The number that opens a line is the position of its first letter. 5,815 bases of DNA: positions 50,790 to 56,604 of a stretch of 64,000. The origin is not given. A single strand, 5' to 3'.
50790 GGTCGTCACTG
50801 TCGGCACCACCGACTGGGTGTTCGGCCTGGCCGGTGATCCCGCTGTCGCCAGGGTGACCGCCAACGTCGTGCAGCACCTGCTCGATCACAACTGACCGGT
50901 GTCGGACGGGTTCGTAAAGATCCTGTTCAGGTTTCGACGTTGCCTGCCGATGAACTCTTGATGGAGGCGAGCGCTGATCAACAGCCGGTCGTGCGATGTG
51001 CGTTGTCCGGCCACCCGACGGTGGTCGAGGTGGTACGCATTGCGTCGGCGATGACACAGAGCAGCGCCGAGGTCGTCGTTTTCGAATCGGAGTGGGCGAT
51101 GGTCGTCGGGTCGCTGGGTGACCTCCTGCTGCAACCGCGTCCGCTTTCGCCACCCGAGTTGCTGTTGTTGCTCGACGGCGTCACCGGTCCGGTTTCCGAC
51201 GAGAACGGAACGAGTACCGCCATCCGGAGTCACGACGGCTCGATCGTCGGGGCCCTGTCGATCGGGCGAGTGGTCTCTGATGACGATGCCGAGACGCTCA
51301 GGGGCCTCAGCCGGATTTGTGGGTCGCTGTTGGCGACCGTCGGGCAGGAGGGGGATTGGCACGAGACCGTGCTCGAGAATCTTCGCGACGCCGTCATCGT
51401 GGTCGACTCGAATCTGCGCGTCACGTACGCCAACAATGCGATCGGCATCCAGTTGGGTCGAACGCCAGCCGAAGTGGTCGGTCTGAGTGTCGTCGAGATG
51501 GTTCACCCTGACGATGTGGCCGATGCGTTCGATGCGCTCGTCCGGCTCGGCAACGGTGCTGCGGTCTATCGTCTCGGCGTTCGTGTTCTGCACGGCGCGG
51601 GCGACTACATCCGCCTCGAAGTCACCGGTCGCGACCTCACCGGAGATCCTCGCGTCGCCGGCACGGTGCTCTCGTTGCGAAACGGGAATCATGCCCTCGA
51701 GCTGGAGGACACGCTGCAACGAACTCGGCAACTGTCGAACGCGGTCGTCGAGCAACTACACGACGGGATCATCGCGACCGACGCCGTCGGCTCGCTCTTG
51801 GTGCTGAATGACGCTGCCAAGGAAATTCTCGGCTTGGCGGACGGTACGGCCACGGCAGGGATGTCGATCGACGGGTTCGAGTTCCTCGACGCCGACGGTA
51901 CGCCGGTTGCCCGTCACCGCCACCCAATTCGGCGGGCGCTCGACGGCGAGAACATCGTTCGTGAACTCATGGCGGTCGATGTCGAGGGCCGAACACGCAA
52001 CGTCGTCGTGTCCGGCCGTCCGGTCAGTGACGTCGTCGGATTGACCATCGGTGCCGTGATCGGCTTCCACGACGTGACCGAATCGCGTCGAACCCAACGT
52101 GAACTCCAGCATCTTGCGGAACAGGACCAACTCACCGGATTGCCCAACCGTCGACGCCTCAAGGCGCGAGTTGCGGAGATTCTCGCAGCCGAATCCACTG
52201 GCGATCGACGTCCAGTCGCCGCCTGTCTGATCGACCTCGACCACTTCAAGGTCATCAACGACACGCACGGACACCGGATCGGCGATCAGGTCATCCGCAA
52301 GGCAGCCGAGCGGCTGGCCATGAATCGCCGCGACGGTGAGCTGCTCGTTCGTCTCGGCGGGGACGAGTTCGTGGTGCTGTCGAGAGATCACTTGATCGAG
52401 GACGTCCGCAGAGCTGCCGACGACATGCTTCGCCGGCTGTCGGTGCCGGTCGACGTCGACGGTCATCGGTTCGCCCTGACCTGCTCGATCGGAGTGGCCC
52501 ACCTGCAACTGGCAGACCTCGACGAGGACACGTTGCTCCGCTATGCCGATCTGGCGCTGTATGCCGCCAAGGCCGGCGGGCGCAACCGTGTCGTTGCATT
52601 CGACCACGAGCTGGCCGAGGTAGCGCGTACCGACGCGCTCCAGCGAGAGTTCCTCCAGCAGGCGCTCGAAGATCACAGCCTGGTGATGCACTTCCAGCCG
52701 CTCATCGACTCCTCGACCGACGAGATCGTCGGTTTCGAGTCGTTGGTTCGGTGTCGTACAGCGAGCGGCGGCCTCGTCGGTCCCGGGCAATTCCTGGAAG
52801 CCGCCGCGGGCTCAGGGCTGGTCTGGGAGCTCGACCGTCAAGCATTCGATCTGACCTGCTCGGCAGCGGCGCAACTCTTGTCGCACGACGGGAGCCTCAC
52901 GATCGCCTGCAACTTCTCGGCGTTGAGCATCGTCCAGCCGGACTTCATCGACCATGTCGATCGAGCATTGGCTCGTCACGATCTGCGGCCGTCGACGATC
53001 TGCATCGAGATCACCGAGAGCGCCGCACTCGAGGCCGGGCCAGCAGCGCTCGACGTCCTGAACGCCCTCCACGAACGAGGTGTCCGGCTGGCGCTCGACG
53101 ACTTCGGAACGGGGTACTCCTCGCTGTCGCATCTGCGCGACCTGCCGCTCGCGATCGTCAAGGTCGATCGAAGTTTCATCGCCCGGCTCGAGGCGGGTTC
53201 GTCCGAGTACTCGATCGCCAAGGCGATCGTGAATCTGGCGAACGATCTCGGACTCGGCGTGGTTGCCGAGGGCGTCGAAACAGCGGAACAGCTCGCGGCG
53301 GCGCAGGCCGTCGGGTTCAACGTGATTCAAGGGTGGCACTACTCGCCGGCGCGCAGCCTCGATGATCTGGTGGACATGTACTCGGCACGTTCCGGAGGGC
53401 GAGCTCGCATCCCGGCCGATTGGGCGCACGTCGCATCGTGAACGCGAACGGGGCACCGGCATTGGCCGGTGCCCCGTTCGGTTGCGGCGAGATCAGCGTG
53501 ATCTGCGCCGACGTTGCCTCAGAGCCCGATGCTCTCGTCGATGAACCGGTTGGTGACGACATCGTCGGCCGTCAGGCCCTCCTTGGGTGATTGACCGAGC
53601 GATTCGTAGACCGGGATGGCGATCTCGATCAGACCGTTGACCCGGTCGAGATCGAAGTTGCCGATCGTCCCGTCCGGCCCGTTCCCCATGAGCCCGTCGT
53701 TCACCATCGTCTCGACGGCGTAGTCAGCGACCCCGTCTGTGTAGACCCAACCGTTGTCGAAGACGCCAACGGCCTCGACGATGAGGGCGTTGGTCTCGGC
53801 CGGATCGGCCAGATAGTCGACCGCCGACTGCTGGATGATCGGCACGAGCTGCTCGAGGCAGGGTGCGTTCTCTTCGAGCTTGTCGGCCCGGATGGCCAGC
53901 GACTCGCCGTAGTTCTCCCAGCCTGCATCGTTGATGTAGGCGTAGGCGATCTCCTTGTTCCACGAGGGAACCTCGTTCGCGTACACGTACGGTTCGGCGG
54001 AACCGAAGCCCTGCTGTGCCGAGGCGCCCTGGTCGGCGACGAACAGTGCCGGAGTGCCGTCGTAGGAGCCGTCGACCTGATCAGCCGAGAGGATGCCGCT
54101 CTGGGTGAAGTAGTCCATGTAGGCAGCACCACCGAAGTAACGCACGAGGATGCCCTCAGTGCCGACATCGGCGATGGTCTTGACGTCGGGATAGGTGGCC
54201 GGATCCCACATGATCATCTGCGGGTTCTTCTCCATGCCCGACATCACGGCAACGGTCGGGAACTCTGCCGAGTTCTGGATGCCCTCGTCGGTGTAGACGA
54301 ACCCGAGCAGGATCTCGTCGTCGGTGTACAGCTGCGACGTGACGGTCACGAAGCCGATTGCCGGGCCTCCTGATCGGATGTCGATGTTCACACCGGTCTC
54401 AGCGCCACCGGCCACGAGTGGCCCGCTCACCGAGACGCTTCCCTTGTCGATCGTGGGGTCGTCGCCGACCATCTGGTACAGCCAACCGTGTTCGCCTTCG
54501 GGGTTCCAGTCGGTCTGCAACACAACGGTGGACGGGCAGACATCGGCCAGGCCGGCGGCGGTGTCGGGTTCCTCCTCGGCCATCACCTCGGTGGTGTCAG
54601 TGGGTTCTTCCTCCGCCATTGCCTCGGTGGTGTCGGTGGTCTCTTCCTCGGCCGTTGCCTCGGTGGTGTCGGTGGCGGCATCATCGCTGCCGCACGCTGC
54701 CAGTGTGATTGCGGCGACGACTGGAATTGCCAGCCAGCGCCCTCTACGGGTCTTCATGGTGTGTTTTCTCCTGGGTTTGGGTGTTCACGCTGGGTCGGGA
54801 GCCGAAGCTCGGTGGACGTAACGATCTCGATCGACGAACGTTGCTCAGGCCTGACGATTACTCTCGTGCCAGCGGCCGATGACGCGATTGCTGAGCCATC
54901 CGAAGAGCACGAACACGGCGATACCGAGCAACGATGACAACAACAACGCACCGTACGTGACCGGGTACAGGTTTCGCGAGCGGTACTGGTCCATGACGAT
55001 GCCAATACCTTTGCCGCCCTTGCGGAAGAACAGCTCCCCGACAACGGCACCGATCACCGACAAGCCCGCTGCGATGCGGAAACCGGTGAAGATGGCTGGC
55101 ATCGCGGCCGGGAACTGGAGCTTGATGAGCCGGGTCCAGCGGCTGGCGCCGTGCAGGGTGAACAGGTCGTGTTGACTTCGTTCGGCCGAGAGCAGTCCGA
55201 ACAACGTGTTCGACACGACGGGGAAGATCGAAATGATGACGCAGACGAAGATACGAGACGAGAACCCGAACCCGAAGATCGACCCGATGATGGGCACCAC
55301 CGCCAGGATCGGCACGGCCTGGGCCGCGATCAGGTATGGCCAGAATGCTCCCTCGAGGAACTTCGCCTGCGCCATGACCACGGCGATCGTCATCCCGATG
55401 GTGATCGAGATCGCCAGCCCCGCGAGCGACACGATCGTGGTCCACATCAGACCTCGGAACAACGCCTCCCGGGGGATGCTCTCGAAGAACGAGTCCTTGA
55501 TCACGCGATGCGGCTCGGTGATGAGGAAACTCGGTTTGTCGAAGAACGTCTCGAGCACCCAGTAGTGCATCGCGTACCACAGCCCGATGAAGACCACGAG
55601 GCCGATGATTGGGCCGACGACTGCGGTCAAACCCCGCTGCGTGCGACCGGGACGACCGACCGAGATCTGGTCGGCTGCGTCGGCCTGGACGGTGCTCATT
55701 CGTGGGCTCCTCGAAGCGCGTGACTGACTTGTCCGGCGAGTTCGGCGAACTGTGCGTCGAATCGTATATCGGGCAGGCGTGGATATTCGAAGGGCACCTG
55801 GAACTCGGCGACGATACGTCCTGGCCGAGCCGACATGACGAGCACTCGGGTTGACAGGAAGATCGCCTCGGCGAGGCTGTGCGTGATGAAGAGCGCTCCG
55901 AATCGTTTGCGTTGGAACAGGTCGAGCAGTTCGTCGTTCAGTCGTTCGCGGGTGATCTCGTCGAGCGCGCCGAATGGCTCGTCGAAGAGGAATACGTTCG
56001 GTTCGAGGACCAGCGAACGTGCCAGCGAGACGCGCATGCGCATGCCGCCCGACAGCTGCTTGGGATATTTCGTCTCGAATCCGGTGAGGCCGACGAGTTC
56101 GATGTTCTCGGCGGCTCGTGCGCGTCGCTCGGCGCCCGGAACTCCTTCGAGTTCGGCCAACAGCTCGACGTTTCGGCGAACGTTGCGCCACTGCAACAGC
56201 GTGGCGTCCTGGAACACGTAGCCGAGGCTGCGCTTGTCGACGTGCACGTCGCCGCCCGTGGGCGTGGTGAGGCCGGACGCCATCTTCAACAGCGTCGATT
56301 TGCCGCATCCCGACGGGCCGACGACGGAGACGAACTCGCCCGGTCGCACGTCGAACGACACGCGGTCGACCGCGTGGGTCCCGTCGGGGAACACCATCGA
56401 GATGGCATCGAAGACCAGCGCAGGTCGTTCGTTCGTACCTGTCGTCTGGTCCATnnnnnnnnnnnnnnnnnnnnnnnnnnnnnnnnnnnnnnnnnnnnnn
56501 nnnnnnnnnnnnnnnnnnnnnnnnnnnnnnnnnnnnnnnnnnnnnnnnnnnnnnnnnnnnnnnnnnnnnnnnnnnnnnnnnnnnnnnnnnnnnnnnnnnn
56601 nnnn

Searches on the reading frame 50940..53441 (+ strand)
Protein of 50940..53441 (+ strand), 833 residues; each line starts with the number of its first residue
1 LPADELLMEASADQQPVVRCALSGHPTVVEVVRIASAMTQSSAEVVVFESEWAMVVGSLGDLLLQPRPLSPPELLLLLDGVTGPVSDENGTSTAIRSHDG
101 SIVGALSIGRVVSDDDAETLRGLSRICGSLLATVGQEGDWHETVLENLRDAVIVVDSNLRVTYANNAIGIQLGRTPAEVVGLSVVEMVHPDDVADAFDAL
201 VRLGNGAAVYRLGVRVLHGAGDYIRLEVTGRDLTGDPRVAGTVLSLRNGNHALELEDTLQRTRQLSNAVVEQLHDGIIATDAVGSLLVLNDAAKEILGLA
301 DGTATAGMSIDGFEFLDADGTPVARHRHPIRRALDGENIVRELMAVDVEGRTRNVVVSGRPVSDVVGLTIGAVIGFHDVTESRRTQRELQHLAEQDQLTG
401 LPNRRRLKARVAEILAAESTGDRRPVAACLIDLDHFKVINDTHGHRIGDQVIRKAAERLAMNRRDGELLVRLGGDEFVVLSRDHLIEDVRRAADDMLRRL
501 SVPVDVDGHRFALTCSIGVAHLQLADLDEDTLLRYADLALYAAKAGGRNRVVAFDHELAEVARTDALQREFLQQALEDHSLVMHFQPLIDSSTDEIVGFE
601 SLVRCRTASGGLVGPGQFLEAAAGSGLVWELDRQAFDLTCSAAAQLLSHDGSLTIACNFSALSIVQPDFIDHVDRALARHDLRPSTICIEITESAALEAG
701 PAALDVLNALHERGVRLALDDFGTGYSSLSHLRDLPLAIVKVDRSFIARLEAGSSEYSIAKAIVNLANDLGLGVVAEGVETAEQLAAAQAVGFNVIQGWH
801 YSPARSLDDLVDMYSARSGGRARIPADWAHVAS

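Call 19: search_protein_families(library=pfam, proteins=[window:50940-53441:+], max_evalue=0.001)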
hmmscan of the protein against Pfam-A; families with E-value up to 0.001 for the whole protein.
window:50940-53441:+ (833 aa): 8 families
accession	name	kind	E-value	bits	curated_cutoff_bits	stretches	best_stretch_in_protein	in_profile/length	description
PF00563.25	EAL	-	1.2e-64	218.3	31.3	1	572-803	4-235/236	EAL domain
PF00990.26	GGDEF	-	1.4e-38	132.6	23.8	1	394-550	2-161/161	Diguanylate cyclase, GGDEF domain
PF00989.32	PAS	-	8e-20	71.4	22.6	2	143-206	5-71/113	PAS fold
PF08448.16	PAS_4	-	3e-19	69.7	23.1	2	270-384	1-110/110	PAS fold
PF13426.13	PAS_9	-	7.4e-10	39.5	27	1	150-230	2-81/103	PAS domain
PF13188.13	PAS_8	-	6.7e-08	32.6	21.8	0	142-175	4-37/65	PAS domain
PF12860.13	PAS_7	-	2.2e-07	31.4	27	0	270-386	1-114/115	PAS fold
PF08447.18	PAS_3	-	6.7e-07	29.9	25.6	1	162-231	2-73/89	PAS fold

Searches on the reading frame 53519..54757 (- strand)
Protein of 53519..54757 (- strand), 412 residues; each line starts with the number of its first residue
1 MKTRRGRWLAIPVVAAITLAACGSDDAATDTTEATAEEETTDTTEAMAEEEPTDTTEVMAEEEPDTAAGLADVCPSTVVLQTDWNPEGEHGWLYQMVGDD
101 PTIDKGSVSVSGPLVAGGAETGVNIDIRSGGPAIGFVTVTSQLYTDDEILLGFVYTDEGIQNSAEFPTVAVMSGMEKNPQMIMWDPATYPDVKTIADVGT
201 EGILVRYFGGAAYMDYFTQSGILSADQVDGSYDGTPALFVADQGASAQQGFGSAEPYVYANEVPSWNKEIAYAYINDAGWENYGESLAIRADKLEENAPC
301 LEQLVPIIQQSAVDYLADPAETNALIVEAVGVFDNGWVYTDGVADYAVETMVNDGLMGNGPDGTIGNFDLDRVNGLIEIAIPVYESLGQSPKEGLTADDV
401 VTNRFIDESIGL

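Call 19: search_protein_families(library=pfam, proteins=[window:53519-54757:-], max_evalue=0.001)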
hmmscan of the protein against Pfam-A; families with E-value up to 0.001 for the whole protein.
window:53519-54757:- (412 aa): 0 families

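Call 42: search_protein_families(library=pfam, proteins=[window:53519-54757:-], max_evalue=1)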
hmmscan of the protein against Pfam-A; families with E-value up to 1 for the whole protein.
window:53519-54757:- (412 aa): 2 families
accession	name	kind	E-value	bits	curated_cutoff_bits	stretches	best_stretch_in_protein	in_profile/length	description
PF08830.15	DUF1806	-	0.11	12.9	27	1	334-363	70-99/112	Protein of unknown function (DUF1806)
PF21827.1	New_glue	-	0.8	9.9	31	0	14-57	8-52/94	New glue protein family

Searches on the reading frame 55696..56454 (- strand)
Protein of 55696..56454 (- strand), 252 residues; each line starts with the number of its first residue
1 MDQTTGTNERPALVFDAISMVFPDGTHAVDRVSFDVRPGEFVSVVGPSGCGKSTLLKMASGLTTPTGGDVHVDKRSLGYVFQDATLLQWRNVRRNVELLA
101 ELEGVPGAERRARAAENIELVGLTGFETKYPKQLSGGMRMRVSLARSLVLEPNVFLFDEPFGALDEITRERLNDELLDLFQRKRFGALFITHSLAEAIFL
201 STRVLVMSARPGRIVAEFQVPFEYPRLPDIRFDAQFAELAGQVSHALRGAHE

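Call 19: search_protein_families(library=pfam, proteins=[window:55696-56454:-], max_evalue=0.001)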
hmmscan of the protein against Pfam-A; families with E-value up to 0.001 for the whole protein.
window:55696-56454:- (252 aa): 2 families
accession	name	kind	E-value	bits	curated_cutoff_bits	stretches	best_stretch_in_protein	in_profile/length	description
PF00005.33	ABC_tran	-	2.2e-30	106.5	25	1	30-161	2-136/137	ABC transporter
PF13191.12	AAA_16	-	0.0006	20.8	32.6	0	35-179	21-123/167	AAA ATPase domain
